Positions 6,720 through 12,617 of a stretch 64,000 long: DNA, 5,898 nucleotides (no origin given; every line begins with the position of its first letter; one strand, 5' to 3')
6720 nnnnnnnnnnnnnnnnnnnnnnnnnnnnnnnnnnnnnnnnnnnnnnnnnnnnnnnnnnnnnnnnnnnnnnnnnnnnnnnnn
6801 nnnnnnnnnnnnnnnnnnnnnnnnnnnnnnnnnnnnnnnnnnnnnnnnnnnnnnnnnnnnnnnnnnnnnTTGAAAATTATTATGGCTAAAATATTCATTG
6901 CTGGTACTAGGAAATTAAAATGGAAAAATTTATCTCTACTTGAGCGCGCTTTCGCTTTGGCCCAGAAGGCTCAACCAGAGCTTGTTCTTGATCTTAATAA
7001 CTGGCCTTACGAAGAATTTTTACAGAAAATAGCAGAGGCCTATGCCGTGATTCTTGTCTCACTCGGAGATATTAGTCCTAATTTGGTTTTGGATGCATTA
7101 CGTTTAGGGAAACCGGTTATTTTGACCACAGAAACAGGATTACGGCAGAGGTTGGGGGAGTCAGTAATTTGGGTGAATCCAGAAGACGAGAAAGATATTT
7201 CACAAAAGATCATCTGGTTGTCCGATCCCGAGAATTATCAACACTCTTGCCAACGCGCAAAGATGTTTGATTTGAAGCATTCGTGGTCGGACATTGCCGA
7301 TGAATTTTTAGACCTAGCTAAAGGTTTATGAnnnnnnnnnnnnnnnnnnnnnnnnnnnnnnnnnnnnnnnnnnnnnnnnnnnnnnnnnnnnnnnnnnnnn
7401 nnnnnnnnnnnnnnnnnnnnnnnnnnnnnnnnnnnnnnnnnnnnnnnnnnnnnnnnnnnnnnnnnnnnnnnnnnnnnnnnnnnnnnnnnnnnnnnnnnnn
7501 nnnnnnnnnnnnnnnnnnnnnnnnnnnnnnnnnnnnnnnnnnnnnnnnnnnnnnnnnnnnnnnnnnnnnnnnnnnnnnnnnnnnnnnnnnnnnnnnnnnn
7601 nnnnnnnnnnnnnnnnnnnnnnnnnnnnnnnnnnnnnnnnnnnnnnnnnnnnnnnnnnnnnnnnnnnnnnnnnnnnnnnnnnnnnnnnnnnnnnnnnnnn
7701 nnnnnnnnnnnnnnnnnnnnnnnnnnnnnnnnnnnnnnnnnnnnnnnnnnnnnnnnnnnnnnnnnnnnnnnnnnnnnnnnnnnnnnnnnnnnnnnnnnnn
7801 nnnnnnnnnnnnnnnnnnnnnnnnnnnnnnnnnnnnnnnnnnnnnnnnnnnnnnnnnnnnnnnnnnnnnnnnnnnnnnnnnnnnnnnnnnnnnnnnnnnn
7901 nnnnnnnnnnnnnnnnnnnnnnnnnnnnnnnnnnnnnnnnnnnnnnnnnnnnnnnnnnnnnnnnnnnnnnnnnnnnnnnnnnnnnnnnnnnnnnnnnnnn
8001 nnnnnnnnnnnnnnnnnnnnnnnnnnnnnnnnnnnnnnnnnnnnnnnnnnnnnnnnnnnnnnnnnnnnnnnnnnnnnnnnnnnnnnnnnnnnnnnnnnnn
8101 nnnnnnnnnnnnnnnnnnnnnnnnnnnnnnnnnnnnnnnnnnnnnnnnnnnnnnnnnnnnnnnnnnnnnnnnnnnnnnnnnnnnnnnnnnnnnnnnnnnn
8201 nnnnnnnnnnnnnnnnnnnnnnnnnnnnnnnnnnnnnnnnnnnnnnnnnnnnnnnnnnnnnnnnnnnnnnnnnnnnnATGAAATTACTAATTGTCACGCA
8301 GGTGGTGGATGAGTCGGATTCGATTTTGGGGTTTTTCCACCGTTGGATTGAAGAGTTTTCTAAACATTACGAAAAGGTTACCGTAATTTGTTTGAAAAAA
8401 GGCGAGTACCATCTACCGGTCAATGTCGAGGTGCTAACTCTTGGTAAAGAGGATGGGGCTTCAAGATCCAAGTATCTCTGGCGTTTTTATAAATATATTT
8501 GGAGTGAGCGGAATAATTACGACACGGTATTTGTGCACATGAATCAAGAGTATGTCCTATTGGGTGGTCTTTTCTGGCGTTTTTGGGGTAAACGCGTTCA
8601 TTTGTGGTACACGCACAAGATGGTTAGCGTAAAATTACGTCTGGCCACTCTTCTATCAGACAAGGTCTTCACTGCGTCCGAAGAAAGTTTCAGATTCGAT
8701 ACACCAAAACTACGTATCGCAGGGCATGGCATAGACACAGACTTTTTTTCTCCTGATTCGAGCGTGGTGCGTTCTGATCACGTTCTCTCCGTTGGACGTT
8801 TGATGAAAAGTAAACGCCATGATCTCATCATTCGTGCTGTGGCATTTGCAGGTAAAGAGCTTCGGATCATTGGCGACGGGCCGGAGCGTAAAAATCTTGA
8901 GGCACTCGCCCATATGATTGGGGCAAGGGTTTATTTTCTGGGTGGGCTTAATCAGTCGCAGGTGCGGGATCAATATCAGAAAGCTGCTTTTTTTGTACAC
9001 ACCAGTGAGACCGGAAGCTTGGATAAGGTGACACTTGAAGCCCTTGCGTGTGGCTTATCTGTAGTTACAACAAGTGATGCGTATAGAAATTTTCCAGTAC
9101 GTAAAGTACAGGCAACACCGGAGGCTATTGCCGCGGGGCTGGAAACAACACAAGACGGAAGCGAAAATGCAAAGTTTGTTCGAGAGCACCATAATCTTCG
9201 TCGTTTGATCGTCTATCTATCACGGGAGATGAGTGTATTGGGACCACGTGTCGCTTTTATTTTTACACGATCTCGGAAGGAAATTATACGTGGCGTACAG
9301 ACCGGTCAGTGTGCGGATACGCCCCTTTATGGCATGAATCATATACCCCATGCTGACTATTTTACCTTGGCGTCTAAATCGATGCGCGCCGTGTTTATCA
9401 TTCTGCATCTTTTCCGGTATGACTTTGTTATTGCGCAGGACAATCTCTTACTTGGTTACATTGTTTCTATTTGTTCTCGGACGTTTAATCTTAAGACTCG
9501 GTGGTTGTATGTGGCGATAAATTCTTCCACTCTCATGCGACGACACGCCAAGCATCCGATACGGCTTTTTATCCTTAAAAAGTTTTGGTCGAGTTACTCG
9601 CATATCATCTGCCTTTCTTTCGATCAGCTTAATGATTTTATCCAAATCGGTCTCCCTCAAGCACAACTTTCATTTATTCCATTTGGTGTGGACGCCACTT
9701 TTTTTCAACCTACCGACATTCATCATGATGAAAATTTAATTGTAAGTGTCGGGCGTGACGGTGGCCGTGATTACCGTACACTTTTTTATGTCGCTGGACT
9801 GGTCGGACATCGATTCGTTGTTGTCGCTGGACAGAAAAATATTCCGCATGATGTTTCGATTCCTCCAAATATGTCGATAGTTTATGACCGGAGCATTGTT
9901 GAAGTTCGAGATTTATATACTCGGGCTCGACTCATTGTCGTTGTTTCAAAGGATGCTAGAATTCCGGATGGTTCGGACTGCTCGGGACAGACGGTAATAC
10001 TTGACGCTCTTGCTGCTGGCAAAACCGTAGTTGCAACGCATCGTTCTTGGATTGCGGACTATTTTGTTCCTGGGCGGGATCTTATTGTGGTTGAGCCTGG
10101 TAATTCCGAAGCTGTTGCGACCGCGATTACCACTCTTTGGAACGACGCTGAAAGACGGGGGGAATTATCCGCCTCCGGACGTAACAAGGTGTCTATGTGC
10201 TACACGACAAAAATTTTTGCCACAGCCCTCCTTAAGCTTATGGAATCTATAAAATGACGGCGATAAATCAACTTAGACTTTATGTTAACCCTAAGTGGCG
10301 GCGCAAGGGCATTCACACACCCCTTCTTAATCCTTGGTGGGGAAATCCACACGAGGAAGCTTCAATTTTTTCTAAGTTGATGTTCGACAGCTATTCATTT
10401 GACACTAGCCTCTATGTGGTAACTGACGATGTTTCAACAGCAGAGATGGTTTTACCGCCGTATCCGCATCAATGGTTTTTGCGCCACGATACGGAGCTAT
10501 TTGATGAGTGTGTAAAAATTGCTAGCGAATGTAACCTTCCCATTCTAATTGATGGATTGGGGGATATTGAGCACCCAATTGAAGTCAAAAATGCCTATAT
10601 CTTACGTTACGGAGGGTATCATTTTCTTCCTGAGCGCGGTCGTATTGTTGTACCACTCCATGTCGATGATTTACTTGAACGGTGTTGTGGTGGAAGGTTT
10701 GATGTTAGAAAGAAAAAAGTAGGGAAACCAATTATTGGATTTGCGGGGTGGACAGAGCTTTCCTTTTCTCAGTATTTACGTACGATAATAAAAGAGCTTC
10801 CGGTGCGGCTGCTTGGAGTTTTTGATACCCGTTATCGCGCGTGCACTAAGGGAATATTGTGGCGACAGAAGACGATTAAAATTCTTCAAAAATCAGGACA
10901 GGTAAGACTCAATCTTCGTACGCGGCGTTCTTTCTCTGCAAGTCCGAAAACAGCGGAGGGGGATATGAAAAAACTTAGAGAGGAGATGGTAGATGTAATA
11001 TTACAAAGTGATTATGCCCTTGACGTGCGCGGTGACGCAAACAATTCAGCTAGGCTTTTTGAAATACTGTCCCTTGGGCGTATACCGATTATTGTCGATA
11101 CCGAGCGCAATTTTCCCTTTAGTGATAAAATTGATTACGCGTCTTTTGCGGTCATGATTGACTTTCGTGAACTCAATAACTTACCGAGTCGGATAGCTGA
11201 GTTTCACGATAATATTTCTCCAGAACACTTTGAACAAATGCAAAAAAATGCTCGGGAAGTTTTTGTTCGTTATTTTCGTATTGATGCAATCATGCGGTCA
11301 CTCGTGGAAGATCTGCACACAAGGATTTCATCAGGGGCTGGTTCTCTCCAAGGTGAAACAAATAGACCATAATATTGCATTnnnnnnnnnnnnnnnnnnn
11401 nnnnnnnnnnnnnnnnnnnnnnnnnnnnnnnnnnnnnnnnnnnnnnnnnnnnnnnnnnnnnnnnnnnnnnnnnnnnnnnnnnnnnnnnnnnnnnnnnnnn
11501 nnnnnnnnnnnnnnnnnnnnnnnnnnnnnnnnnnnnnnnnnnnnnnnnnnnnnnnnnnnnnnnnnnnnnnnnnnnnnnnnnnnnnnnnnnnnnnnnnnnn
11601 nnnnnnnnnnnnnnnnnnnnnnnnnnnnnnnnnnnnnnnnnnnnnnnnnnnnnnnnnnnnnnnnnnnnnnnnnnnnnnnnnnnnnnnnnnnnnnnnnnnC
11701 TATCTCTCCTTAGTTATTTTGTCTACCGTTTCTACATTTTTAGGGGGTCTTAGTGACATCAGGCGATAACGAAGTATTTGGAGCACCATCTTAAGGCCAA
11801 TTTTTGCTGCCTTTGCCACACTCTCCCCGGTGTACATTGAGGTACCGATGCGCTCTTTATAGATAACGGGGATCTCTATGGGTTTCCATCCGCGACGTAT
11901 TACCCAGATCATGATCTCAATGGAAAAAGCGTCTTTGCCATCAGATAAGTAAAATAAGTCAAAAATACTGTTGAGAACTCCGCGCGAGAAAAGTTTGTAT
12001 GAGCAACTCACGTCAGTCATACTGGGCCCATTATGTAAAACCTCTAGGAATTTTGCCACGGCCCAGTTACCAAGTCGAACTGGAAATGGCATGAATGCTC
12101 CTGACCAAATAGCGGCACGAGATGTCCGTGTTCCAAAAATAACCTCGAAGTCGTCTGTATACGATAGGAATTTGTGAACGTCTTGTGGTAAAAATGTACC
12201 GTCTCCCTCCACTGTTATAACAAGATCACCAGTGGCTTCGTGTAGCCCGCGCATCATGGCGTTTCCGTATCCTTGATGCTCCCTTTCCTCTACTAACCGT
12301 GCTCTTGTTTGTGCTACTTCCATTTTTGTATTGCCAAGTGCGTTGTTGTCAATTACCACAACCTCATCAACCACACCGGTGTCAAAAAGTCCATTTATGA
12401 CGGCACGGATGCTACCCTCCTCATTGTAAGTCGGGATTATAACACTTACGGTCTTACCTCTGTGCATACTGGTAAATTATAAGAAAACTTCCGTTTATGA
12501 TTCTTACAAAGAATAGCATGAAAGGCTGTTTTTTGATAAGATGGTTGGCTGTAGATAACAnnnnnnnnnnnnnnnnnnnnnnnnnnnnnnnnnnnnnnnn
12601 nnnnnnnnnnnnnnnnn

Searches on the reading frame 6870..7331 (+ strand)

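Call 11: search_protein_families(library=pfam, proteins=[window:6870-7331:+], max_evalue=0.001)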
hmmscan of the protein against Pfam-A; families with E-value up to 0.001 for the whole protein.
window:6870-7331:+ (153 aa): 2 families
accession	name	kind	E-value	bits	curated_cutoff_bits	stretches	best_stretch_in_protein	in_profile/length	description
PF00534.26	Glycos_transf_1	-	5.9e-07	29.6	26.4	0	73-129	109-167/172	Glycosyl transferases group 1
PF13692.12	Glyco_trans_1_4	-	1e-06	29.5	27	1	48-117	68-139/142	Glycosyl transferases group 1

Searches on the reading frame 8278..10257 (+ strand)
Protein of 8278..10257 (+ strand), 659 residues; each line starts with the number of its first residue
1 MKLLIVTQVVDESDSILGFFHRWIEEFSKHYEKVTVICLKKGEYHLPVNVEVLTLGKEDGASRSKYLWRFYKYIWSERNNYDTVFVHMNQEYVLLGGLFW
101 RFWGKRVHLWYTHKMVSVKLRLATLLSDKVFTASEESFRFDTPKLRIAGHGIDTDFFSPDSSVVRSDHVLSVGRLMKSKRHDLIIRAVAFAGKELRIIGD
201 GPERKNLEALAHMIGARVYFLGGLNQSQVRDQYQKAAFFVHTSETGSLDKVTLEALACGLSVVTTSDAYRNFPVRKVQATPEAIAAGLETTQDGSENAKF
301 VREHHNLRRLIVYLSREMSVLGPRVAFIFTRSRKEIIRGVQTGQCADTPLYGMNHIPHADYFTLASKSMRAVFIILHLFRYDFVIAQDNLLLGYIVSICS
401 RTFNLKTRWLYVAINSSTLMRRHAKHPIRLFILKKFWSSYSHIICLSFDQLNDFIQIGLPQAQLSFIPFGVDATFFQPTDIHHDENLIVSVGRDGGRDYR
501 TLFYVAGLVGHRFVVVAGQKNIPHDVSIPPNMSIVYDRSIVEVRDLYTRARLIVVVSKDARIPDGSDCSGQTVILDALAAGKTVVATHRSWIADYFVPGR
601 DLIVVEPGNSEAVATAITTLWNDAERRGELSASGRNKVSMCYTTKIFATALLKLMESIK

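Call 9: search_protein_families(library=ncbifam, proteins=[window:8278-10257:+], max_evalue=0.001)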
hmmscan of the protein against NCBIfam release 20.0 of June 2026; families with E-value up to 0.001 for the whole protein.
window:8278-10257:+ (659 aa): 19 families
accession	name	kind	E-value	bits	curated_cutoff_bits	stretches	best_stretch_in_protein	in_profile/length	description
NF041876.1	EPS_EpsE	equivalog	6.3e-23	81.6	400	2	122-266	164-326/389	exopolysaccharide biosynthesis GT4 family glycosyltransferase EpsE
TIGR03088.1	stp2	hypoth_equivalog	1.6e-13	50.5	409.05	1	160-266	188-303/374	TIGR03088 family PEP-CTERM/XrtA system glycosyltransferase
NF050063.1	ProtGlycPglJ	equivalog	1.7e-13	50.6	500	1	166-266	194-296/363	N-acetylgalactosamine-N,N'-diacetylbacillosaminyl-diphospho-undecaprenol 4-alpha-N-acetylgalactosaminyltransferase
TIGR03999.1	thiol_BshA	equivalog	1.5e-12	47.2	273.7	1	194-265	231-302/375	N-acetyl-alpha-D-glucosaminyl L-malate synthase BshA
NF050056.1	ProtGlycPglH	equivalog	8e-12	44.9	600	1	161-312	174-327/354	GalNAc-alpha-(1->4)-GalNAc-alpha-(1->3)-diNAcBac-PP-undecaprenol alpha-1,4-N-acetyl-D-galactosaminyltransferase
NF047684.1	TeichurnBiosyTuaC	equivalog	5e-11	42.1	550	1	169-266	222-320/391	teichuronic acid biosynthesis protein TuaC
NF053787.1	GlcN_PG_synth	equivalog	3.1e-10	39.4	480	1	434-653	138-354/361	N-acetylglucosaminyl phosphatidylglycerol synthase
NF038255.1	exopoly_VpsD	equivalog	2.1e-08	33.4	300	1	145-266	179-313/381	VpsD family glycosyltransferase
TIGR04047.1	MSMEG_0565_glyc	hypoth_equivalog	2.5e-07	30.1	259.85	0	207-290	249-337/373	MSMEG_0565 family glycosyltransferase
TIGR03087.1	stp1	hypoth_equivalog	8.7e-07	28.4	316.65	0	571-646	312-385/397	TIGR03087 family PEP-CTERM/XrtA system glycosyltransferase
TIGR03449.1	mycothiol_MshA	equivalog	1.1e-06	27.8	462.5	0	168-266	222-334/406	D-inositol-3-phosphate glycosyltransferase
NF041010.1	glycosy_Agl16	equivalog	4.1e-06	25.9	575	0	140-267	153-285/352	glycosylation protein Agl16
TIGR04063.1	stp3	hypoth_equivalog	1.9e-05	23.7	442.05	0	575-639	312-376/397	TIGR04063 family PEP-CTERM/XrtA system glycosyltransferase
NF049988.1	MGlcDAGSynMgs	equivalog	2.3e-05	23.9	400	1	193-267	245-321/398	alpha-monoglucosyldiacylglycerol synthase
TIGR02149.1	glgA_Coryne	subfamily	2.7e-05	23.5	302.4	0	168-265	206-313/391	glycogen synthase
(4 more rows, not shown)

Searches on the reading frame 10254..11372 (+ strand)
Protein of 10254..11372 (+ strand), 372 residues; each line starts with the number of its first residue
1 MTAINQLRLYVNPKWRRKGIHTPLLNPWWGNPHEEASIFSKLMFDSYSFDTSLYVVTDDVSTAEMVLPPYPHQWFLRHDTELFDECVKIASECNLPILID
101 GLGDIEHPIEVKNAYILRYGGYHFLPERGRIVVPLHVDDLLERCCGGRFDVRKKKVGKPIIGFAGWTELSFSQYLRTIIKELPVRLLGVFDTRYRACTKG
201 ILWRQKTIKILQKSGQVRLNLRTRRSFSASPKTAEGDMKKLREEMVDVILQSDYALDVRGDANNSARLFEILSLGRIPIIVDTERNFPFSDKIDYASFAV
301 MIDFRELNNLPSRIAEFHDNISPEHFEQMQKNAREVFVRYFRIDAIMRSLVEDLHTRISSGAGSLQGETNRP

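Call 9: search_protein_families(library=ncbifam, proteins=[window:10254-11372:+], max_evalue=0.001)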
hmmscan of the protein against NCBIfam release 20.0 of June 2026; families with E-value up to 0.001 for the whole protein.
window:10254-11372:+ (372 aa): 0 families

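Call 11: search_protein_families(library=pfam, proteins=[window:10254-11372:+], max_evalue=0.001)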
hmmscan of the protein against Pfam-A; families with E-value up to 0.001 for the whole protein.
window:10254-11372:+ (372 aa): 1 family
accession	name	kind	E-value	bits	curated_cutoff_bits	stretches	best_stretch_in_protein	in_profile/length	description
PF03016.20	Exostosin_GT47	-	2.9e-11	43.7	33.4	1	240-313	220-289/293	Exostosin GT47 domain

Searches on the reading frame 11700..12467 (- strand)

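Call 9: search_protein_families(library=ncbifam, proteins=[window:11700-12467:-], max_evalue=0.001)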
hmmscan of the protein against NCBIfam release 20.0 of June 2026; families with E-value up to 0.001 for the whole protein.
window:11700-12467:- (255 aa): 14 families
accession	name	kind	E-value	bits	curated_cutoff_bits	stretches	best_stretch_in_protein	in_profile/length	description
TIGR04182.1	glyco_TIGR04182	equivalog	4.7e-24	85.3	325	1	7-226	2-213/293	S-layer glycoprotein N-glycosyltransferase AglJ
NF041391.1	DPhHxTase_Halo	equivalog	2.2e-19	69.3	375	1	13-211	3-191/213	dolichyl-phosphate hexose transferase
NF010496.0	PRK13915.1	equivalog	2e-11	43.5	262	1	3-89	29-126/307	glucosyl-3-phosphoglycerate synthase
NF007986.1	PRK10714.1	equivalog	2.1e-10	40.2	529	1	5-212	6-210/316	undecaprenyl-phosphate 4-deoxy-4-formamido-L-arabinose transferase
NF058614.1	PPMAGASynPpgS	equivalog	7.3e-10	38.6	370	1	7-201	2-194/226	polyprenyl-phospho-N-acetylgalactosaminyl synthase PpgS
TIGR04283.1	glyco_like_mftF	equivalog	7.1e-09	35.6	182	1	7-100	1-92/221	TIGR04283 family arsenosugar biosynthesis glycosyltransferase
TIGR03937.1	PgaC_IcaA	equivalog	1.1e-07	31.2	422.3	1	5-101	45-146/407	poly-beta-1,6-N-acetyl-D-glucosamine synthase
NF047588.1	GlcsyltransPgfSStrep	equivalog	5.4e-07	29.1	500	1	7-171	3-170/308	glycosyltransferase PgfS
NF041875.1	EPS_EpsD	equivalog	2e-06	27.5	370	1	7-96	1-96/325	exopolysaccharide biosynthesis glycosyltransferase EpsD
NF047683.1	TeichurnBiosyTuaG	equivalog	2e-05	24.4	400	1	4-111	5-118/252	teichuronic acid biosynthesis protein TuaG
NF038302.1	EPS_HpsE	equivalog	2.1e-05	23.6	300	1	7-93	3-100/307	hormogonium polysaccharide biosynthesis glycosyltransferase HpsE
NF007482.0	PRK10073.1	equivalog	0.00019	20.5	423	1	4-101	5-107/334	glycosyltransferase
NF045692.1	OglycostaseCruG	equivalog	0.0002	20.4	600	1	6-56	42-93/386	2'-O-glycosyltransferase CruG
TIGR03965.1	mycofact_glyco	equivalog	0.00068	18.6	280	1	5-90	74-165/467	mycofactocin biosynthesis glycosyltransferase MftF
